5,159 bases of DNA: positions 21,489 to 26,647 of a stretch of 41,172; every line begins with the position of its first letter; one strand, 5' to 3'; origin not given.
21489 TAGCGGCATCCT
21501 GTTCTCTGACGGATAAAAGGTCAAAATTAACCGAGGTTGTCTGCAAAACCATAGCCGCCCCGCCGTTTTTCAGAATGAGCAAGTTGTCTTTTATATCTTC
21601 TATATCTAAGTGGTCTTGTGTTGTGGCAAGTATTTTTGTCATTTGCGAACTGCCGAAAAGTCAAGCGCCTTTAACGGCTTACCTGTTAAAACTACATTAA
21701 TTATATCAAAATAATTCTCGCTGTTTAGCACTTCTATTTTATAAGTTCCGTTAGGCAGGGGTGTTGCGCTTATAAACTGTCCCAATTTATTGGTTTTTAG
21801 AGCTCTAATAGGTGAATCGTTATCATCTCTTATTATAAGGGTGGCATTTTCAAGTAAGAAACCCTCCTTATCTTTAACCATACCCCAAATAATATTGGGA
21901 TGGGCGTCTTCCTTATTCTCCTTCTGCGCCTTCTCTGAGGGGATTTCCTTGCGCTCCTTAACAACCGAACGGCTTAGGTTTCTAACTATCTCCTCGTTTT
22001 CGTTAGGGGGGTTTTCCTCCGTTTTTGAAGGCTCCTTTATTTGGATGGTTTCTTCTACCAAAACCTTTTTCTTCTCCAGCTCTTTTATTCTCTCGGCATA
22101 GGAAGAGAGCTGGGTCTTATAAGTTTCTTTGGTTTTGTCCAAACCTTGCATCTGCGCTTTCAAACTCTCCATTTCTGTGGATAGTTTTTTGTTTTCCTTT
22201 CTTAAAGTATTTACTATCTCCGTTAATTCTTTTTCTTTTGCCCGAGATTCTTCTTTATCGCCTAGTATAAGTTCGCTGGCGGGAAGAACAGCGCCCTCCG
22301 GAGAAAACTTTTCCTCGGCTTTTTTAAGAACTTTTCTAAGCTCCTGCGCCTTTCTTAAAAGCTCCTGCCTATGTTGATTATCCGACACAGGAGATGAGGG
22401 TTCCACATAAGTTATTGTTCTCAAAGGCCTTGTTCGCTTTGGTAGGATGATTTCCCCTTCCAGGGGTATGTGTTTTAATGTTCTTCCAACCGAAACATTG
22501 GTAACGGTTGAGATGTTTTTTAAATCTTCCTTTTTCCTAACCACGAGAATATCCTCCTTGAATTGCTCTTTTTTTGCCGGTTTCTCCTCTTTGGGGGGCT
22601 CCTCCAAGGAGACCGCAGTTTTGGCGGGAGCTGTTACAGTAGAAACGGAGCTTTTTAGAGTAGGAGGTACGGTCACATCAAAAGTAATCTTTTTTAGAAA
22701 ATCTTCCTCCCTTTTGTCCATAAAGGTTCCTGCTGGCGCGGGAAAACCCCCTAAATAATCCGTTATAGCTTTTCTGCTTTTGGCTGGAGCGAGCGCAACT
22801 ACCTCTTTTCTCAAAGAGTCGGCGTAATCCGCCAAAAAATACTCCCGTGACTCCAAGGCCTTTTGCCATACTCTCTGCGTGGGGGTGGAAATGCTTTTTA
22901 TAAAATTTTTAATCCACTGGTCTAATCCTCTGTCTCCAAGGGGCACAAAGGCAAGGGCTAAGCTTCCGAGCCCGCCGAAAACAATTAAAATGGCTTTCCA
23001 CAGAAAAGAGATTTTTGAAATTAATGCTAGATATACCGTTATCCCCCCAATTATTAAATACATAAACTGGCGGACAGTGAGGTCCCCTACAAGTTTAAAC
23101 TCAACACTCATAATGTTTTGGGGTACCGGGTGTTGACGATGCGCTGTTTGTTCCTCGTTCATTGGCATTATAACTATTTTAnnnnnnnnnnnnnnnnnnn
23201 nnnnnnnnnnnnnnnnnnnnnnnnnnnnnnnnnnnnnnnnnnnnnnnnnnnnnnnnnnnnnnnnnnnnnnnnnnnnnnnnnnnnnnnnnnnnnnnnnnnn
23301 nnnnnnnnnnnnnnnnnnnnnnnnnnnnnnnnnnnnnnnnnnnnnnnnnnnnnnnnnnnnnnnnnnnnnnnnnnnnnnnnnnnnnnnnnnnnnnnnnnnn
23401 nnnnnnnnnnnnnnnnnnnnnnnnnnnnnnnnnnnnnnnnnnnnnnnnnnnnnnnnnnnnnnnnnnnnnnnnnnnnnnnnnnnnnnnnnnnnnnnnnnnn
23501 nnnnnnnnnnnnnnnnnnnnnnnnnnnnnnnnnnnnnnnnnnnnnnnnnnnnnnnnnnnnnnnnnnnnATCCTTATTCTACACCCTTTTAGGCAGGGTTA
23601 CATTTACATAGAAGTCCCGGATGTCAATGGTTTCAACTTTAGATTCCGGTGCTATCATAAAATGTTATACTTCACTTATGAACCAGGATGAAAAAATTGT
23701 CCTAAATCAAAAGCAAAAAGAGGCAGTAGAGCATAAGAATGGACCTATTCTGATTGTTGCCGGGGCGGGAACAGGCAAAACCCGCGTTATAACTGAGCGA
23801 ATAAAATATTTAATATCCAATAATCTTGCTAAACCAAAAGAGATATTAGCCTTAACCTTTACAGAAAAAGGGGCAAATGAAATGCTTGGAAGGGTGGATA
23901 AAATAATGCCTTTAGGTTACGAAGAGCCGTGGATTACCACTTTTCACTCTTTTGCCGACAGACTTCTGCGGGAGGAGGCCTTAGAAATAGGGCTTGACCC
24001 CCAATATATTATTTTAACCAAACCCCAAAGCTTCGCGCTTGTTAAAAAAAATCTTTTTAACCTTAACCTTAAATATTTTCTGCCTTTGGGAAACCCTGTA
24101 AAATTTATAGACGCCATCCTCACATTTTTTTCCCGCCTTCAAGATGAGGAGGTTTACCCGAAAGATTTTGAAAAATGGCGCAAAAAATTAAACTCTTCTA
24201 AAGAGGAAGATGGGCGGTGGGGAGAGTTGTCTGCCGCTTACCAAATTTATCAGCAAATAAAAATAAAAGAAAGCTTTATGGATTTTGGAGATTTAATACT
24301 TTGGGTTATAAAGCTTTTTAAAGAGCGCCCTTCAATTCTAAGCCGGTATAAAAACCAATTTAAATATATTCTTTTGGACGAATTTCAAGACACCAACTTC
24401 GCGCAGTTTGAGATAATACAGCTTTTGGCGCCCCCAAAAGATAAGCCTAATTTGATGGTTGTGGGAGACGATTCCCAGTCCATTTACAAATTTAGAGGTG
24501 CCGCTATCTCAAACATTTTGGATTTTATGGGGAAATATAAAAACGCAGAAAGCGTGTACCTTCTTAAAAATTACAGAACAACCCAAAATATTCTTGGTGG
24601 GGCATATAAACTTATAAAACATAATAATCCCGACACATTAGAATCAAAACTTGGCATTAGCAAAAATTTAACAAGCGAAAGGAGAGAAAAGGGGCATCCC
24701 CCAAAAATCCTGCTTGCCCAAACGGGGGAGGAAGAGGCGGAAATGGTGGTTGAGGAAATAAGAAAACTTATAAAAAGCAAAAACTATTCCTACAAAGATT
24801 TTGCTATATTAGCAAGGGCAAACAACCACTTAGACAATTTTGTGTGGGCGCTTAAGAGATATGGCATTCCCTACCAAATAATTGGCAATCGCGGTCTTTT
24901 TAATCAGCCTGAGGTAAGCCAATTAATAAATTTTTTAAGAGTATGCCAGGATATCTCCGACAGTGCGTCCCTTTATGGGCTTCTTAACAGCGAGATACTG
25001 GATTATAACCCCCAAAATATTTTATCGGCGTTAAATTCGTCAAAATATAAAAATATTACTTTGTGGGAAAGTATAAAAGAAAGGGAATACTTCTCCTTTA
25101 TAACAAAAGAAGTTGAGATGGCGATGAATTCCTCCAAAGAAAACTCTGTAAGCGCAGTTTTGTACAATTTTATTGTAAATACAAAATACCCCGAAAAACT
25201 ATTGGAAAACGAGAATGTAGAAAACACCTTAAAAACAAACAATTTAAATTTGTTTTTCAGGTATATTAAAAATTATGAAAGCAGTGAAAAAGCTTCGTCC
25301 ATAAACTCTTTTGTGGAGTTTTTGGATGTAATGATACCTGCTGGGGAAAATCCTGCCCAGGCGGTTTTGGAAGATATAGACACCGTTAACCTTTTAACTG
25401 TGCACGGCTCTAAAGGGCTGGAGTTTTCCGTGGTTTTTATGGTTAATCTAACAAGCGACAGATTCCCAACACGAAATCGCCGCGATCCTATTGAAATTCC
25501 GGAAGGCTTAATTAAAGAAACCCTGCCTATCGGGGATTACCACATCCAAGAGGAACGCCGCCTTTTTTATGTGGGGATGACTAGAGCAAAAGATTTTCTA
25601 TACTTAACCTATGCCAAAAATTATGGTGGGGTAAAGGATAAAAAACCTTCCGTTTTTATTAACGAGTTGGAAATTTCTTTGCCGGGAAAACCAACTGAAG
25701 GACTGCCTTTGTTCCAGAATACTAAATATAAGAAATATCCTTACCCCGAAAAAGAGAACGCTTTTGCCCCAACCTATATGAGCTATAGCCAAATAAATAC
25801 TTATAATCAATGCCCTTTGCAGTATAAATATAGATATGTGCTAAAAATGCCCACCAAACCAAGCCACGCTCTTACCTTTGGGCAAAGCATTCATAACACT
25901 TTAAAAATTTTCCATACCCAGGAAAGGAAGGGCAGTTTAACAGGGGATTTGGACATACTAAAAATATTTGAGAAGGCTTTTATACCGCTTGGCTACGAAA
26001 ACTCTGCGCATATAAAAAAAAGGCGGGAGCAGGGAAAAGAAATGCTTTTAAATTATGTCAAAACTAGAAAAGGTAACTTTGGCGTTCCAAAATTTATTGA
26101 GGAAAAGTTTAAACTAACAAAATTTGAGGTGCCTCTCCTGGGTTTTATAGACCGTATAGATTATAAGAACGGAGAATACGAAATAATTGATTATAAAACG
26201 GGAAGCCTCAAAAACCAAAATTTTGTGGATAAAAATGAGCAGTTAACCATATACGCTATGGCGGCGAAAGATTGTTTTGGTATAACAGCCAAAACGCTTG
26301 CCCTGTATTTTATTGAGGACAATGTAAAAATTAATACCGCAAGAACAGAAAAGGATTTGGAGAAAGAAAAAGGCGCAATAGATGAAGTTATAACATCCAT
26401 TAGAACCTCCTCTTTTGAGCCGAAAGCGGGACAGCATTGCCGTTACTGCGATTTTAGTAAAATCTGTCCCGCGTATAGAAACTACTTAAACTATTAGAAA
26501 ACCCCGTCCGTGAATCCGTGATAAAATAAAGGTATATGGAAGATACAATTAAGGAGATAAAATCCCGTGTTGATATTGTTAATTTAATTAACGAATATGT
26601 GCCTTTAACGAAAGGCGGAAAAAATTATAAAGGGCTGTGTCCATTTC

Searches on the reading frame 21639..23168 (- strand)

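Call 53: search_protein_families(library=pfam, proteins=[window:21639-23168:-], max_evalue=0.00001)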
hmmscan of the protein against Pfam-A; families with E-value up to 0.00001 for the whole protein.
window:21639-23168:- (509 aa): 1 family
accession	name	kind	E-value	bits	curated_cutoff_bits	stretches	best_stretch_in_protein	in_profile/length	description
PF12666.12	PrgI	-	9.6e-09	36.1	27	1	14-100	1-90/91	PrgI family protein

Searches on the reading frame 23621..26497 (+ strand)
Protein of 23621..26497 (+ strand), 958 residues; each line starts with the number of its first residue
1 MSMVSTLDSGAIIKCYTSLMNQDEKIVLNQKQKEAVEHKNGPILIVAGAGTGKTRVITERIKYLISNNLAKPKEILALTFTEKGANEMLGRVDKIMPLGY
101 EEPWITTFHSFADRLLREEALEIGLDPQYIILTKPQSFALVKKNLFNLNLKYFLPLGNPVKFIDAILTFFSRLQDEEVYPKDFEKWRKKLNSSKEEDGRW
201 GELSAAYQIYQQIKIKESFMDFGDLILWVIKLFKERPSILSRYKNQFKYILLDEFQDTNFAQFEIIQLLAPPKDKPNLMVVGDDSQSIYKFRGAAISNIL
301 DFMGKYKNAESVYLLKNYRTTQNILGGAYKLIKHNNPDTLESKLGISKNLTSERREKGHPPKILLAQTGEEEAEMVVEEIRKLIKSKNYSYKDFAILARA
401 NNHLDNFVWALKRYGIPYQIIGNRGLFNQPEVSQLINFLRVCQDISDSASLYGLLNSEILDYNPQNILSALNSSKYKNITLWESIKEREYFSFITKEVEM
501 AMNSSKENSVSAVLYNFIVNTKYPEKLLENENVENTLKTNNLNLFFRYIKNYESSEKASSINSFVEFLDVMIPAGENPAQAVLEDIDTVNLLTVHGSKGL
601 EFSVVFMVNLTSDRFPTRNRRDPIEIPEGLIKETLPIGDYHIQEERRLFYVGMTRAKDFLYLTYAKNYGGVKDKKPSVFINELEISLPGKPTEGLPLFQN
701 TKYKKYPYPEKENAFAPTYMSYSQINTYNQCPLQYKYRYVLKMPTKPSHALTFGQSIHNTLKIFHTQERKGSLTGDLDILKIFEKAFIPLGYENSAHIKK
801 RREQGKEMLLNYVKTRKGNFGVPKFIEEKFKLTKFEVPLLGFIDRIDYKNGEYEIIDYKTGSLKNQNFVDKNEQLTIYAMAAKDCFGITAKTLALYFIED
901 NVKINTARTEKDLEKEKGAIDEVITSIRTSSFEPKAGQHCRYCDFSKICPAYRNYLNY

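Call 53: search_protein_families(library=pfam, proteins=[window:23621-26497:+], max_evalue=0.00001)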
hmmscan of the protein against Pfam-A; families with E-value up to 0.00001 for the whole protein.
window:23621-26497:+ (958 aa): 7 families
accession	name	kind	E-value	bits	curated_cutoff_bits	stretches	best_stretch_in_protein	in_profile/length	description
PF00580.27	UvrD-helicase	-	3.8e-75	253.5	23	1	28-306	1-270/271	UvrD/REP helicase N-terminal domain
PF13361.12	UvrD_C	-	7.6e-52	177.3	25.6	1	313-666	2-349/350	UvrD-like helicase C-terminal domain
PF12705.13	PDDEXK_1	-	1.6e-35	123.7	22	1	720-950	2-247/247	PD-(D/E)XK nuclease superfamily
PF13245.12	AAA_19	-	6.1e-20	72.2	25.1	1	32-292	1-134/134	AAA domain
PF13538.12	UvrD_C_2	-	1.3e-10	41.4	27.4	0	639-662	28-51/52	UvrD-like helicase C-terminal domain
PF10926.14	DUF2800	-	2.4e-07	30.7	21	1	825-953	104-236/368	Protein of unknown function (DUF2800)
PF01930.23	Cas_Cas4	-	6.4e-07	30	22.7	0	841-949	54-158/160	Domain of unknown function DUF83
